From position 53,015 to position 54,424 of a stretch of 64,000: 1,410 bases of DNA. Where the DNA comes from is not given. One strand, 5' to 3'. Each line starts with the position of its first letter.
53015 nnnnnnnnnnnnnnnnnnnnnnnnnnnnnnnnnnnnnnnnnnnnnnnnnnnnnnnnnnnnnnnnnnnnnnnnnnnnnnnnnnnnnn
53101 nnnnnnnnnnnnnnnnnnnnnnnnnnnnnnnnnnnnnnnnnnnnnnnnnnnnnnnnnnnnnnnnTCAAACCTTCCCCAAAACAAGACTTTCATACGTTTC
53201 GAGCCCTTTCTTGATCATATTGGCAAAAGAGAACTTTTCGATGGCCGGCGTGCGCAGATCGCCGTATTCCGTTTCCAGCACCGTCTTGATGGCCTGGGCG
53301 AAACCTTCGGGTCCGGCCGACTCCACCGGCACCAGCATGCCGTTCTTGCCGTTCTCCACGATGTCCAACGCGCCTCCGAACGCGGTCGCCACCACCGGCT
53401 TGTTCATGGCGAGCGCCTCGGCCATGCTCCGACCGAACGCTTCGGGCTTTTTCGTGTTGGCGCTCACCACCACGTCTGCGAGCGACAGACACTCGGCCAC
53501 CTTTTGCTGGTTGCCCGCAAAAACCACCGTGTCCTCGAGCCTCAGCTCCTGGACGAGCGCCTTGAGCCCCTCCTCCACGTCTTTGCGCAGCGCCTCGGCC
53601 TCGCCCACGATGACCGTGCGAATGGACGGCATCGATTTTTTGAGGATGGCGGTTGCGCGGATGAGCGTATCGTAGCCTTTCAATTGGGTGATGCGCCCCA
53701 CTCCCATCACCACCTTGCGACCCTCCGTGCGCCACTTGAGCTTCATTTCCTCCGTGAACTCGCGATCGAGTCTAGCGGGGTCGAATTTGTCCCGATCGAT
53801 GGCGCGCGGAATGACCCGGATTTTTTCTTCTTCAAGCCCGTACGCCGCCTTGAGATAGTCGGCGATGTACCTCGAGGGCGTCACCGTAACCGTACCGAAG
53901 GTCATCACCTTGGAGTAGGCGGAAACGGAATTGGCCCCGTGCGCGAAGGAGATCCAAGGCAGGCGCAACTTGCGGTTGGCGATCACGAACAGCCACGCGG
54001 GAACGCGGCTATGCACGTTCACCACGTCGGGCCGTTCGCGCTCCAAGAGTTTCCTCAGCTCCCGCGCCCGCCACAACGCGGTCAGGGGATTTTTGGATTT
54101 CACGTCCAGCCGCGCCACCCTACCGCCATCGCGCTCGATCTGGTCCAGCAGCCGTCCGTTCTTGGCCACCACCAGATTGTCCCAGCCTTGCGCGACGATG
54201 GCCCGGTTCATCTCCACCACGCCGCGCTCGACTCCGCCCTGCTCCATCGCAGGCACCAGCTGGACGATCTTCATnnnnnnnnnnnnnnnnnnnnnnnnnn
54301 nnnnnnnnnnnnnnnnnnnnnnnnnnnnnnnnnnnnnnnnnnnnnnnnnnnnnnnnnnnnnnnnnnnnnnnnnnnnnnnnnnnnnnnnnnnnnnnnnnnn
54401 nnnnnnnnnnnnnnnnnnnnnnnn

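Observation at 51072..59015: FkbH-like / ACP / KASIII-like / SDR cassette fused to glf, a truncated UGDH-like gene and three glycosyltransferases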

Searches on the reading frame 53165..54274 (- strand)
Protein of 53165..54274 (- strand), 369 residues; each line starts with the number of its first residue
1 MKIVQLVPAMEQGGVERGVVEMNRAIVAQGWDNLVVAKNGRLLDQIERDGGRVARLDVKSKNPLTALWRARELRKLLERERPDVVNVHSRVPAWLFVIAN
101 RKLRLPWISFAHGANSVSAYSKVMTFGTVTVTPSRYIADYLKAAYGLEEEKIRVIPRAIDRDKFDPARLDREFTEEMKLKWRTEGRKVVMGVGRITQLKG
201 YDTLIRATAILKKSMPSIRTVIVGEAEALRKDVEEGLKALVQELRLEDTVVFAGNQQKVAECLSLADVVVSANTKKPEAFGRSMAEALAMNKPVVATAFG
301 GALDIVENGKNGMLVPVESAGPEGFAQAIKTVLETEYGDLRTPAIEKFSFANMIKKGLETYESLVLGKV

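Call 5: search_protein_families(library=pfam, proteins=[window:53165-54274:-], max_evalue=0.01)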
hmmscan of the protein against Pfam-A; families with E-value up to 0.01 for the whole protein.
window:53165-54274:- (369 aa): 5 families
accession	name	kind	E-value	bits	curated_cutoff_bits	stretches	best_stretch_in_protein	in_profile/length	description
PF00534.26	Glycos_transf_1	-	3.4e-31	108.5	26.4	1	182-341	10-162/172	Glycosyl transferases group 1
PF13692.12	Glyco_trans_1_4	-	2.3e-27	96.4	27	1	187-334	2-141/142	Glycosyl transferases group 1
PF13439.12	Glyco_transf_4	-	8.4e-26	91.4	28.5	1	13-162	2-169/170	Glycosyltransferase Family 4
PF13579.12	Glyco_trans_4_4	-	2.2e-17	64.3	29.7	1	13-157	1-157/158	Glycosyl transferase 4-like domain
PF13477.12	Glyco_trans_4_2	-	5.4e-10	40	23.4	1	24-114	18-109/139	Glycosyl transferase 4-like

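Call 6: search_protein_families(library=ncbifam, proteins=[window:53165-54274:-], max_evalue=0.01)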
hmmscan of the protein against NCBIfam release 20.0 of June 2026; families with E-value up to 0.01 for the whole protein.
window:53165-54274:- (369 aa): 34 families (the best 25 are shown)
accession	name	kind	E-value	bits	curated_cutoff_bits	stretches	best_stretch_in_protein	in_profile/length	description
TIGR03088.1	stp2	hypoth_equivalog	1.2e-32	113.4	409.05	2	131-363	141-372/374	TIGR03088 family PEP-CTERM/XrtA system glycosyltransferase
NF041876.1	EPS_EpsE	equivalog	1e-27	97.4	400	1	59-335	91-361/389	exopolysaccharide biosynthesis GT4 family glycosyltransferase EpsE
TIGR03449.1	mycothiol_MshA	equivalog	1.9e-21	76.5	462.5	1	139-337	177-371/406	D-inositol-3-phosphate glycosyltransferase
TIGR03999.1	thiol_BshA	equivalog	5.5e-21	74.9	273.7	1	133-362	151-371/375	N-acetyl-alpha-D-glucosaminyl L-malate synthase BshA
TIGR04063.1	stp3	hypoth_equivalog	9e-21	74.2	442.05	1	144-336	174-361/397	TIGR04063 family PEP-CTERM/XrtA system glycosyltransferase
NF053787.1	GlcN_PG_synth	equivalog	1.1e-18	67.2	480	1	68-364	69-359/361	N-acetylglucosaminyl phosphatidylglycerol synthase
TIGR02149.1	glgA_Coryne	subfamily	1.7e-18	66.9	302.4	1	138-364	157-390/391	glycogen synthase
TIGR04047.1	MSMEG_0565_glyc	hypoth_equivalog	4.2e-16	59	259.85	1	130-361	142-371/373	MSMEG_0565 family glycosyltransferase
NF038011.1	PelF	equivalog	3.1e-15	56.2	100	1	145-334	275-456/489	GT4 family glycosyltransferase PelF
TIGR04157.1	glyco_rSAM_CFB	subfamily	9e-15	54.6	400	1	128-319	171-352/406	TIGR04157 family glycosyltransferase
NF050063.1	ProtGlycPglJ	equivalog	4e-14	52.6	500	1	139-336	157-333/363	N-acetylgalactosamine-N,N'-diacetylbacillosaminyl-diphospho-undecaprenol 4-alpha-N-acetylgalactosaminyltransferase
NF012028.0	PRK15484.1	subfamily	1.7e-13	50.5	618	1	130-335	143-344/380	lipopolysaccharide N-acetylglucosaminyltransferase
NF047880.1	glyco_SdgA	exception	1e-10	40.8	800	1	182-335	311-456/488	serine-aspartate repeat adhesin O-glycosyltransferase SdgA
NF047684.1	TeichurnBiosyTuaC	equivalog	2e-10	40.2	550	1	98-336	126-355/391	teichuronic acid biosynthesis protein TuaC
NF053513.1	Gtran_IagA_BgsA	equivalog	2.5e-10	39.9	460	1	126-346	105-310/333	LTA glycolipid anchor biosynthesis glycosyltransferase, IagA/BgsA family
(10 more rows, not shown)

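Call 85: search_solved_structures(query=window:53165-54274:-, max_evalue=0.000001)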
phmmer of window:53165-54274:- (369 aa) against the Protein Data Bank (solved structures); distinct sequences matched with E-value up to 0.000001: 20.
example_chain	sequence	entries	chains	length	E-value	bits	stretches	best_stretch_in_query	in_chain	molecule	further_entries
7mi0_A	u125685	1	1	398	4.7e-44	154.2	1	3-365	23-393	Glycosyltransferase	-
4xso_B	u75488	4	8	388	6e-15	58.5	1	187-334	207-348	Alr3699 protein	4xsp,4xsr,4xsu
2jjm_A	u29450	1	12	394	4.9e-12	48.9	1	70-331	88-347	GLYCOSYL TRANSFERASE, GROUP 1 FAMILY PROTEIN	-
3mbo_A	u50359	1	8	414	5.7e-12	48.7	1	70-330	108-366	Glycosyltransferase, group 1 family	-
6tvp_A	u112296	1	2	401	3.8e-11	46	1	127-363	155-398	Alpha-maltose-1-phosphate synthase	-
6kih_A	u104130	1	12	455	1.4e-10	44.2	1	186-333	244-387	Tll1590 protein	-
5d00_A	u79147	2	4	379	2.4e-10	43.3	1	66-362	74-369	N-acetyl-alpha-D-glucosaminyl L-malate synthase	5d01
6n1x_A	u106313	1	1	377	2.9e-10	43.1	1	185-319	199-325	Glycosyltransferase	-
6d9t_A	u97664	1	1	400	3.2e-10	42.9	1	185-319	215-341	Glycosyl transferase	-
5i45_A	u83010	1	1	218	4.1e-10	42.6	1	184-320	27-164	Glycosyl transferases group 1 family protein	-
3c4q_A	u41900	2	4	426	3.2e-09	39.6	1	143-341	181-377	Predicted glycosyltransferases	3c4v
3c48_A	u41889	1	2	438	3.4e-09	39.6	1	143-341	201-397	Predicted glycosyltransferases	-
4x6l_A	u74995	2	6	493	4.9e-09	39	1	185-362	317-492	TarM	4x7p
4x7m_A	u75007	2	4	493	5e-09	39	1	185-362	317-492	TarM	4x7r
4wac_A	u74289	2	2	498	5.1e-09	39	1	185-362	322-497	Glycosyl transferase, group 1 family protein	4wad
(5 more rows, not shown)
